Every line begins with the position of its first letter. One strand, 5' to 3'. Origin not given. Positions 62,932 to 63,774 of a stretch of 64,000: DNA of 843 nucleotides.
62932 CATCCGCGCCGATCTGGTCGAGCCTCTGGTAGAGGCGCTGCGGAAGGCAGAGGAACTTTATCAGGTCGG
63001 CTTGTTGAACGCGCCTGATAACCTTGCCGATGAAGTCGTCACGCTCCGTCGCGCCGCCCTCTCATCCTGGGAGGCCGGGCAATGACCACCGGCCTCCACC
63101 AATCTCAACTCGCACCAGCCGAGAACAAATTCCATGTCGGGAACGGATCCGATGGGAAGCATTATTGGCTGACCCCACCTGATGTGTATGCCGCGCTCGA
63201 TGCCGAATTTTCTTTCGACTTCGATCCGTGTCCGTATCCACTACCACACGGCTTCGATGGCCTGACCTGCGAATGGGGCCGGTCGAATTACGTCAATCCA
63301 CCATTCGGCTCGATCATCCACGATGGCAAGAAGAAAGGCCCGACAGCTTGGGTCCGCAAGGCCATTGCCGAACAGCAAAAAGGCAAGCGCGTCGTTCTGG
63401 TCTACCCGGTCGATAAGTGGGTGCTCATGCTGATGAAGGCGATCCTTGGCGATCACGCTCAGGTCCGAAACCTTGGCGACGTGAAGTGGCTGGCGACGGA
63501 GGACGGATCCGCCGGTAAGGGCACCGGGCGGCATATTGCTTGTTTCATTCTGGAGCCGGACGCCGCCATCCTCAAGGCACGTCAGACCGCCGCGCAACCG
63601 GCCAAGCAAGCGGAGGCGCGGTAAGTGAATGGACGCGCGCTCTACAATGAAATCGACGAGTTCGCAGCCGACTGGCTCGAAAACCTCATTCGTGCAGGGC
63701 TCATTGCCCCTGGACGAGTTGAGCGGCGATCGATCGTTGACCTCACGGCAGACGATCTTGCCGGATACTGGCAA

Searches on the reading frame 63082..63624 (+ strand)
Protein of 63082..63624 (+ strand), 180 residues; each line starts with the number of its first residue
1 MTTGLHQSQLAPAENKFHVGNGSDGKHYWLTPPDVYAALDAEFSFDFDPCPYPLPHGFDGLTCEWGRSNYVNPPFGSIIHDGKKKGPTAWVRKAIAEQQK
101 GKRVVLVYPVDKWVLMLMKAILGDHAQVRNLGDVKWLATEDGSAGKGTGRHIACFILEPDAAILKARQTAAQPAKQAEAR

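Call 11: search_protein_families(library=pfam, proteins=[window:63082-63624:+], max_evalue=0.01)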
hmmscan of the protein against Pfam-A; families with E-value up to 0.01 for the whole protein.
window:63082-63624:+ (180 aa): 1 family
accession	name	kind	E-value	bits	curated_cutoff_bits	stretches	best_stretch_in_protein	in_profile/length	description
PF05869.16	Dam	-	7.4e-07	29.4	28.1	1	26-114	9-100/169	DNA N-6-adenine-methyltransferase (Dam)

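Call 53: find_encoding_contigs(protein=window:63082-63624:+, flank=10000, max_places=4)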
Protein window:63082-63624:+ (180 aa): 8 contigs read that carry it; 4 places shown.
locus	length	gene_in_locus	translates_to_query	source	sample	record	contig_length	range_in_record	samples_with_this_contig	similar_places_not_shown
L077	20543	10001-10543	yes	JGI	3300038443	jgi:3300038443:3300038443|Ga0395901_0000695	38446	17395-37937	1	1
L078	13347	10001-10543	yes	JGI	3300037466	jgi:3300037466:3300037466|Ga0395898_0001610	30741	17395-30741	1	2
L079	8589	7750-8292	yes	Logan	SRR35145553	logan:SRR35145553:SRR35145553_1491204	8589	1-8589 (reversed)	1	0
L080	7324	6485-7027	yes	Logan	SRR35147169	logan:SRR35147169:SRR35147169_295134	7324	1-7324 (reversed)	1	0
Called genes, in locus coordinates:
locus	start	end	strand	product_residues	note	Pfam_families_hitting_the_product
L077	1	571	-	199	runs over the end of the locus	PF05037:DUF669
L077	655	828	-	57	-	-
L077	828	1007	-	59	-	-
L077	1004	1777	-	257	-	PF13479:AAA_24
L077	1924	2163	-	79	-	-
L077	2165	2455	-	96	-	-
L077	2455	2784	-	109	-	-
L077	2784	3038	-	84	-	-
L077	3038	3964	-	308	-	-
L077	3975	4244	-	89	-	-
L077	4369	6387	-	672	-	PF00270:DEAD (weak), PF04851:ResIII, PF00271:Helicase_C, PF12728:HTH_17 (faint)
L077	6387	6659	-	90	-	-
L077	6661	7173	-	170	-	PF13384:HTH_23 (faint), PF08281:Sigma70_r4_2 (faint), PF09339:HTH_IclR (faint)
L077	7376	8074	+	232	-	PF00717:Peptidase_S24 (weak)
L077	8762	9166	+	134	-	PF04352:ProQ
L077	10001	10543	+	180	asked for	PF05869:Dam (weak)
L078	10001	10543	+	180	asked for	PF05869:Dam (weak)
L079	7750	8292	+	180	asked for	PF05869:Dam (weak)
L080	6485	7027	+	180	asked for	PF05869:Dam (weak)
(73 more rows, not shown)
